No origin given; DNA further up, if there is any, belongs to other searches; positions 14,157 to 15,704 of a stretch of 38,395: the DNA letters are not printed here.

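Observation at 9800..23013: Sigma/anti-sigma-controlled SusC/SusD PUL pairing two GH92 alpha-mannosidases with a phospholipase-C-like phosphodiesterase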

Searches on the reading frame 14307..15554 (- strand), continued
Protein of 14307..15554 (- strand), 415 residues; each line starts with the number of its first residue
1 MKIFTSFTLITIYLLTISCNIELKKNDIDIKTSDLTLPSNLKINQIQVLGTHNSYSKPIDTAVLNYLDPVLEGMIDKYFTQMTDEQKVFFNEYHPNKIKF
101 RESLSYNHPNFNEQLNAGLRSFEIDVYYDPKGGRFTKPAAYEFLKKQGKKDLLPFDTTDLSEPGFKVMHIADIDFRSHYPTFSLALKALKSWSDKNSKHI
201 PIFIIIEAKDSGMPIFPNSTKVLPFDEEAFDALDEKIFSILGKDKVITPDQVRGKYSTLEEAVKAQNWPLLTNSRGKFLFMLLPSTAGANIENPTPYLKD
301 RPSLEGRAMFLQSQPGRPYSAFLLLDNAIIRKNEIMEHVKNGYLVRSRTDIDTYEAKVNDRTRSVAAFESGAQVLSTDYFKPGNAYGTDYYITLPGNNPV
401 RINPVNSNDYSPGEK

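Call 17: find_encoding_contigs(protein=P0013, flank=10000, max_places=3)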
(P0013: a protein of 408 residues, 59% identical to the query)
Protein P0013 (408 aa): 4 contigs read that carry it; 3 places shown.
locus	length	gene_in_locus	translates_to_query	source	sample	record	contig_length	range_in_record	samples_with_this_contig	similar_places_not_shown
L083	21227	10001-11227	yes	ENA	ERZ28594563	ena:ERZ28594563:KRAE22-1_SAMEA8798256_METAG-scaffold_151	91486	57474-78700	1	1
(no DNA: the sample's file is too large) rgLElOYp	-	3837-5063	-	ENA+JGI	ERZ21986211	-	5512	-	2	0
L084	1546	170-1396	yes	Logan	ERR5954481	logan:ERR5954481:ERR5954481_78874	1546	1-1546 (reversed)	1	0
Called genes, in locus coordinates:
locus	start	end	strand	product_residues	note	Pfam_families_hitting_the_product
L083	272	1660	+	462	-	PF13676:TIR_2 (weak), PF19964:EAD11, PF12770:CHAT (weak)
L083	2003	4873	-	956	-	PF02012:BNR (faint), PF15899:BNR_6 (faint), PF15902:Sortilin-Vps10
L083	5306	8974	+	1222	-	PF12770:CHAT, PF00931:NB-ARC (weak), PF05729:NACHT (weak), PF13191:AAA_16, PF13401:AAA_22 (weak), PF13424:TPR_12, PF13424:TPR_12, PF13424:TPR_12, +19 more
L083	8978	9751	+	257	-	PF19964:EAD11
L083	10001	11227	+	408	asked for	PF16670:PI-PLC-C1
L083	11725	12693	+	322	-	-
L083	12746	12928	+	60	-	-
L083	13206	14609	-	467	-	PF01139:RtcB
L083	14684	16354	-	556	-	PF01078:Mg_chelatase (faint), PF00005:ABC_tran, PF02463:SMC_N (faint), PF13191:AAA_16 (faint), PF13304:AAA_21 (faint), PF13401:AAA_22 (faint), PF08352:oligo_HPY (weak), PF00005:ABC_tran, +1 more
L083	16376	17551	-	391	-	PF01612:DNA_pol_A_exo1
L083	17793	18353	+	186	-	PF07638:Sigma70_ECF (faint), PF04542:Sigma70_r2, PF08281:Sigma70_r4_2, PF04545:Sigma70_r4 (weak)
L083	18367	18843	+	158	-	-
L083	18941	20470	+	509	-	PF00884:Sulfatase, PF01663:Phosphodiest (weak), PF16347:SGSH_C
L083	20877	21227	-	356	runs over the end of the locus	PF00266:Aminotran_5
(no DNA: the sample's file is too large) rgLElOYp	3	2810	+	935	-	?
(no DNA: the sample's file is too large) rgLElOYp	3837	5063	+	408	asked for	PF16670:PI-PLC-C1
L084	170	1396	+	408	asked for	PF16670:PI-PLC-C1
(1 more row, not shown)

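Call 21: search_protein_families(library=pfam, proteins=[L008:11230-12504:+, L008:13036-13551:-, L008:339-1349:-, L019:607-1524:+, L019:6642-7880:+, L019:7870-9924:+, L019:101-502:+, L020:11330-12649:+, L020:12703-13605:+, L020:3858-4910:+])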
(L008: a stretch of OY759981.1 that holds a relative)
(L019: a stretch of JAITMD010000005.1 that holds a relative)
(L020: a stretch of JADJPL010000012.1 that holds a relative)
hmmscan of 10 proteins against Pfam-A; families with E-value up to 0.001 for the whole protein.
L008:11230-12504:+ (424 aa): 1 family
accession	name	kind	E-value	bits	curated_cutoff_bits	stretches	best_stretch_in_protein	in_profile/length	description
PF02698.23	DUF218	-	1.7e-09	38.2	27.6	1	260-367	2-88/133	DUF218 domain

L008:13036-13551:- (171 aa): 0 families

L008:339-1349:- (336 aa): 3 families
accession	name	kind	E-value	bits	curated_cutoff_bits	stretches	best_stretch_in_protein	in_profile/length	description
PF00392.27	GntR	-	3.9e-11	42.9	27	1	19-80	3-64/64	Bacterial regulatory proteins, gntR family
PF13377.12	Peripla_BP_3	-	1.7e-05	25.4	26.5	1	205-311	9-136/167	Periplasmic binding protein-like domain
PF08279.18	HTH_11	-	0.0002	21.6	25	1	42-78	17-54/55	HTH domain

L019:607-1524:+ (305 aa): 1 family
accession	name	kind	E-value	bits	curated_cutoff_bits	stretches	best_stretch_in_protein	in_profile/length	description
PF04773.18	FecR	-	3.4e-15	56.7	24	1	100-188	3-97/97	FecR protein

L019:6642-7880:+ (412 aa): 1 family
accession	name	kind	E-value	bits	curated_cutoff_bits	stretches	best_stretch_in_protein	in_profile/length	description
PF02698.23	DUF218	-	1.8e-11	44.5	27.6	1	248-361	2-93/133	DUF218 domain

L019:7870-9924:+ (684 aa): 2 families
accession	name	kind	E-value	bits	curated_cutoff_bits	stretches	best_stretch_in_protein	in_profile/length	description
PF07971.18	Glyco_hydro_92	-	8.5e-76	256.2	24.6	1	241-662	10-462/464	Glycosyl hydrolase family 92 catalytic domain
PF17678.7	Glyco_hydro_92N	-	5.8e-32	111.8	34.5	1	30-201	2-190/236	Glycosyl hydrolase family 92 N-terminal domain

L019:101-502:+ (133 aa): 2 families
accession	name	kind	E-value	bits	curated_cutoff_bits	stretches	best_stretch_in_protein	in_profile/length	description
PF08281.18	Sigma70_r4_2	-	3.3e-12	46.3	25.7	1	65-111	7-53/54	Sigma-70, region 4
PF04545.22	Sigma70_r4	-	5.7e-10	39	24.1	1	68-113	4-49/50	Sigma-70, region 4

L020:11330-12649:+ (439 aa): 1 family
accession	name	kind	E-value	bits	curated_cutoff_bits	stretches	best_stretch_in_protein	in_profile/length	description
PF02698.23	DUF218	-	4e-14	53.1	27.6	1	290-383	11-91/133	DUF218 domain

L020:12703-13605:+ (300 aa): 0 families

L020:3858-4910:+ (350 aa): 2 families
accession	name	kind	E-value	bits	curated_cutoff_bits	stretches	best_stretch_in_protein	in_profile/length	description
PF03466.25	LysR_substrate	-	1.9e-30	106.3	28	1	126-327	2-200/209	LysR substrate binding domain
PF00126.33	HTH_1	-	8.8e-18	64.5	26.6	1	42-101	1-60/60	Bacterial regulatory helix-turn-helix protein, lysR family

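Call 33: search_protein_families(library=pfam, proteins=[L011:3065-4567:+, L011:4770-5561:-, L011:5743-6915:+, L011:7167-8006:+, L011:7982-9970:+, L011:11303-14341:-, L081:10858-11796:+, L006:11224-12426:+])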
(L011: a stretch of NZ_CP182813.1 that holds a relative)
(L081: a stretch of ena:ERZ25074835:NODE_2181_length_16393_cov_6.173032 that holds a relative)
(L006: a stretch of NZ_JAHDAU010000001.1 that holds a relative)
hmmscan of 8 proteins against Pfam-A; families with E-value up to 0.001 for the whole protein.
L011:3065-4567:+ (500 aa): 2 families
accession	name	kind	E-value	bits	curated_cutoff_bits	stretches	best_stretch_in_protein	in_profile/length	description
PF14322.12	SusD-like_3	-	1.5e-20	74.7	27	1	25-234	5-191/191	Starch-binding associating with outer membrane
PF07980.17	SusD_RagB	-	9.4e-20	71.9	23.1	1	347-500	131-291/297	SusD family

L011:4770-5561:- (263 aa): 0 families

L011:5743-6915:+ (390 aa): 2 families
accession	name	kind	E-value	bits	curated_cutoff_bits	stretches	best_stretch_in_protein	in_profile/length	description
PF12833.13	HTH_18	-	1.1e-15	58.1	33.6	1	297-380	1-79/80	Helix-turn-helix domain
PF00165.29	HTH_AraC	-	1.2e-09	38.5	26.6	1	346-380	9-42/42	Bacterial regulatory helix-turn-helix proteins, AraC family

L011:7167-8006:+ (279 aa): 3 families
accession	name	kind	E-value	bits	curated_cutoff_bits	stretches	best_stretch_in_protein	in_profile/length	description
PF07715.20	Plug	-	3e-11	44.2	23.9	1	122-226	4-106/107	TonB-dependent Receptor Plug Domain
PF13715.12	CarbopepD_reg_2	-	8e-11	42.3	32.2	1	21-105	1-88/88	CarboxypepD_reg-like domain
PF13620.12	CarboxypepD_reg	-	6.6e-09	36.4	32.3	1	20-83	1-72/82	Carboxypeptidase regulatory-like domain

L011:7982-9970:+ (662 aa): 1 family
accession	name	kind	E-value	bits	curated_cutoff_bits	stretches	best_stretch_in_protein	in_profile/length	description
PF00593.30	TonB_dep_Rec_b-barrel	-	1.5e-36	127.6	27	1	210-628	59-436/436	TonB dependent receptor-like, beta-barrel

L011:11303-14341:- (1012 aa): 4 families
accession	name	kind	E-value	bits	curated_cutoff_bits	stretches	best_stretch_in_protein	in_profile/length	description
PF00593.30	TonB_dep_Rec_b-barrel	-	1e-27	98.6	27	1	568-954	83-436/436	TonB dependent receptor-like, beta-barrel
PF13715.12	CarbopepD_reg_2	-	1.7e-15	57.3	32.2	1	87-169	1-88/88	CarboxypepD_reg-like domain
PF07715.20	Plug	-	2.6e-12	47.6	23.9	1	178-294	2-107/107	TonB-dependent Receptor Plug Domain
PF13620.12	CarboxypepD_reg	-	4.7e-11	43.3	32.3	1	87-157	2-79/82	Carboxypeptidase regulatory-like domain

L081:10858-11796:+ (312 aa): 1 family
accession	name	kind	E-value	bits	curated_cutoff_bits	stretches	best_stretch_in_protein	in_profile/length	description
PF00795.27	CN_hydrolase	-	4.7e-41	141.2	23.2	1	3-275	2-251/256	Carbon-nitrogen hydrolase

L006:11224-12426:+ (401 aa): 1 family
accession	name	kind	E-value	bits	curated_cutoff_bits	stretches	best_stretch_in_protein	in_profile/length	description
PF16670.11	PI-PLC-C1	-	6.7e-102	341.4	29.9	1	44-400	1-324/329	Phosphoinositide phospholipase C, Ca2+-dependent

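Call 36: find_encoding_contigs(protein=P0001, flank=2000, max_places=4)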
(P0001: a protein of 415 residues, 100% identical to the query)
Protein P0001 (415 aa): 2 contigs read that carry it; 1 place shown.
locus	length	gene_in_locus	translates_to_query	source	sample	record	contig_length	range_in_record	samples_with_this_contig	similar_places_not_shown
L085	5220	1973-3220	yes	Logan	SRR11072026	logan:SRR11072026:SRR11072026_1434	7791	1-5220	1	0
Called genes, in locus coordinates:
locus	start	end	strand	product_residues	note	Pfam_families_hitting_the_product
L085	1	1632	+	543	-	?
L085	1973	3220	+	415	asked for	PF16670:PI-PLC-C1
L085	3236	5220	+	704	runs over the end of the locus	PF17678:Glyco_hydro_92N, PF07971:Glyco_hydro_92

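Call 60: search_solved_structures(query=A1, max_evalue=0.01, show_alignments=2)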
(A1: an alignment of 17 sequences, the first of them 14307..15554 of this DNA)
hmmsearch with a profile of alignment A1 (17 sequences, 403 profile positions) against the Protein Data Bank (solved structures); distinct sequences matched with E-value up to 0.01: 2.
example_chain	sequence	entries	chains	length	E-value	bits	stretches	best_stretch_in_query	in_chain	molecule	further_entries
3h4w_A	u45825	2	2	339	9e-10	41.1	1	171-281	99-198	Phosphatidylinositol-specific phospholipase C1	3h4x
5fyo_A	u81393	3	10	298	1.3e-06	30.7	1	175-294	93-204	PHOSPHOINOSITOL-SPECIFIC PHOSPHOLIPASE C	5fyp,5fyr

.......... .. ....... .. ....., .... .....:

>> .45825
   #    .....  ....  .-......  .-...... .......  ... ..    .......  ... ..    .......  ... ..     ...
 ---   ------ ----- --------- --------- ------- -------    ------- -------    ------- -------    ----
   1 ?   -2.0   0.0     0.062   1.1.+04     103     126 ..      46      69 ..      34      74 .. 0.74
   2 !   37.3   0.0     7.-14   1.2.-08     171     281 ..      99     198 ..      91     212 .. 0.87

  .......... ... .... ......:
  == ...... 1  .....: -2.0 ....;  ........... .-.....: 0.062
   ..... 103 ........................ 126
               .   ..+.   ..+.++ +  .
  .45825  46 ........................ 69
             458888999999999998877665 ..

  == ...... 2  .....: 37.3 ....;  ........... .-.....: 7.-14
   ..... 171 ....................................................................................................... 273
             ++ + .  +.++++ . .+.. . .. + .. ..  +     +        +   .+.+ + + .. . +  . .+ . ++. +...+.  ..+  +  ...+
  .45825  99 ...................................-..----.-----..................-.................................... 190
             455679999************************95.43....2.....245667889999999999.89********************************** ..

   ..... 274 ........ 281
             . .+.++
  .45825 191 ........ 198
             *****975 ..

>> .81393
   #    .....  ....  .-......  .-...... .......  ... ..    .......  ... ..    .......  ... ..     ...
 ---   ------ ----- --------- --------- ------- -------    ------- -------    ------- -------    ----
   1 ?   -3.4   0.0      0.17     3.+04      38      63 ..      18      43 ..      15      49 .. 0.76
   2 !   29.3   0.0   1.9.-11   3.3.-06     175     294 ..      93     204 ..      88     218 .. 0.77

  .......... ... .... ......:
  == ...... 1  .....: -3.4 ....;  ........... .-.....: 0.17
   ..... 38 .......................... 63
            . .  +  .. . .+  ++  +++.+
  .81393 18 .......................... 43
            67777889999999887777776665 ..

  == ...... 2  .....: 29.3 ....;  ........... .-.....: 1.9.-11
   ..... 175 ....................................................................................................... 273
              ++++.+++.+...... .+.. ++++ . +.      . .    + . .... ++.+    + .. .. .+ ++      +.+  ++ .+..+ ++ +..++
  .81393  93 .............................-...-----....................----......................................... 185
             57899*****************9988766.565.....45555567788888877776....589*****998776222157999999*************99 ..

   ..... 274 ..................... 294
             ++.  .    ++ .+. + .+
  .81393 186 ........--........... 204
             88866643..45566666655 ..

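Call 77: predict_structure(alignment_id=A1)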
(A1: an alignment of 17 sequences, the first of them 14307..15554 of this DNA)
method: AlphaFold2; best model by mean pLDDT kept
length: 415 residues; sequences in the alignment: 17
mean_pLDDT: 78.5   pTM: 0.80
mean pLDDT of the five models: 78.5, 78.4, 78.1, 75.0, 71.0
residues with pLDDT >= 90: 161; 70-90: 152; 50-70: 38; < 50: 64
segments of 3 or more residues with pLDDT < 50: 1-6, 13-34, 383-415
pLDDT, mean of each block of 10 residues (from residue 1): 47 47 34 59 85 77 87 80 83 75 78 75 92 93 93 91 93 85 96 89 91 85 92 97 97 97 97 93 66 77 90 91 88 94 88 56 80 77 45 43 40 33
secondary structure, 60 per line:
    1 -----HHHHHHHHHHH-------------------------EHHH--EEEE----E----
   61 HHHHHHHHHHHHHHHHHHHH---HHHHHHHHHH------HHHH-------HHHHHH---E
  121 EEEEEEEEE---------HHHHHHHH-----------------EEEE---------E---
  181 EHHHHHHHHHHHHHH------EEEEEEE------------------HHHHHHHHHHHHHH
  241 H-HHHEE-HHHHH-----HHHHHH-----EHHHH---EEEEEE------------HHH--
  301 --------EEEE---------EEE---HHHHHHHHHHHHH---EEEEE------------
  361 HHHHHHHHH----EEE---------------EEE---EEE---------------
elements in order: H6-16 E48-51 H61-80 H84-93 H100-103 H111-116 E120-129 H139-146 E164-167 H182-195 E202-208 H227-241 H249-253 H259-264 H271-274 E278-283 E309-312 E322-324 H328-340 E344-348 H361-369 E374-376 E392-394 E398-400

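Call 81: fold_search(model_id=the predicted structure, library=pdb)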
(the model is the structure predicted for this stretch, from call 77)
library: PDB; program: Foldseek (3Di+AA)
matches with E <= 10: 638; with E <= 0.001: 12
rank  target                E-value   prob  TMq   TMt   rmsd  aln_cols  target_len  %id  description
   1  3h4w                  2.3e-12  1.00  0.47  0.61   7.4       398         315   18  Structure of a Ca+2 dependent Phosphatidylinositol-specific phospholipase C (PI-PLC) Enzyme from Streptomyces antibiotic (released 2010-04-28)
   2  5fyp_A                3.2e-12  1.00  0.48  0.68   5.9       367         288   14  Calcium-dependent phosphoinositol-specific phospholipase C from a Gram-negative bacterium, Pseudomonas sp, apo form, c (released 2017-01-18)
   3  5fyr_A                5.2e-12  1.00  0.47  0.66   5.8       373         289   14  Calcium-dependent phosphoinositol-specific phospholipase C from a Gram-negative bacterium, Pseudomonas sp, apo form, m (released 2017-01-18)
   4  5fyp_D                6.2e-12  1.00  0.48  0.65   6.0       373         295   14  Calcium-dependent phosphoinositol-specific phospholipase C from a Gram-negative bacterium, Pseudomonas sp, apo form, c (released 2017-01-18)
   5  5fyo_B                8.0e-12  1.00  0.47  0.65   6.3       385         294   14  Calcium-dependent phosphoinositol-specific phospholipase C from a Gram-negative bacterium, Pseudomonas sp, apo form, c (released 2017-01-18)
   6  5fyr_D                9.6e-12  1.00  0.49  0.67   5.4       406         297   14  Calcium-dependent phosphoinositol-specific phospholipase C from a Gram-negative bacterium, Pseudomonas sp, apo form, m (released 2017-01-18)
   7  5fyp_C                9.6e-12  1.00  0.47  0.64   6.1       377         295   14  Calcium-dependent phosphoinositol-specific phospholipase C from a Gram-negative bacterium, Pseudomonas sp, apo form, c (released 2017-01-18)
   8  5fyr_B                1.5e-11  1.00  0.47  0.66   6.0       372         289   14  Calcium-dependent phosphoinositol-specific phospholipase C from a Gram-negative bacterium, Pseudomonas sp, apo form, m (released 2017-01-18)
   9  5fyp_B                1.6e-11  1.00  0.48  0.65   5.8       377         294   14  Calcium-dependent phosphoinositol-specific phospholipase C from a Gram-negative bacterium, Pseudomonas sp, apo form, c (released 2017-01-18)
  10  5fyo_A                2.0e-11  1.00  0.48  0.64   5.9       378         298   14  Calcium-dependent phosphoinositol-specific phospholipase C from a Gram-negative bacterium, Pseudomonas sp, apo form, c (released 2017-01-18)
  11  5fyr_C                2.4e-11  1.00  0.47  0.64   6.0       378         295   14  Calcium-dependent phosphoinositol-specific phospholipase C from a Gram-negative bacterium, Pseudomonas sp, apo form, m (released 2017-01-18)
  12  1aod                  4.1e-05  1.00  0.40  0.56   7.3       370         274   13  PHOSPHATIDYLINOSITOL-SPECIFIC PHOSPHOLIPASE C FROM LISTERIA MONOCYTOGENES (released 1998-01-07)
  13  1t8q_A                1.0e-02  0.63  0.29  0.35  10.2       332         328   13  Structural genomics, Crystal structure of Glycerophosphoryl diester phosphodiesterase from E. coli (released 2004-08-03)
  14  2qkf_C                2.4e-02  0.25  0.21  0.29  13.1       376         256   10  Crystal structure of 3-deoxy-d-manno-octulosonate 8-phosphate synthase (KDO8PS) from Neisseria meningitidis (released 2008-07-01)
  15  3qq1_B                4.0e-02  0.21  0.21  0.30  13.7       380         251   10  Crystal structure of a double mutant [A58P, DEL(N59)] of 3-deoxy-D-manno-octulosonate 8-phosphate synthase (KDO8PS) fr (released 2011-04-13)
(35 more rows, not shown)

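Call 87: search_protein_families(library=ncbifam, proteins=[L019:6642-7880:+], max_evalue=0.01)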
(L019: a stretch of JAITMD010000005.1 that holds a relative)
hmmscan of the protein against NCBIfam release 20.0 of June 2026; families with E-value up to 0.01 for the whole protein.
L019:6642-7880:+ (412 aa): 0 families
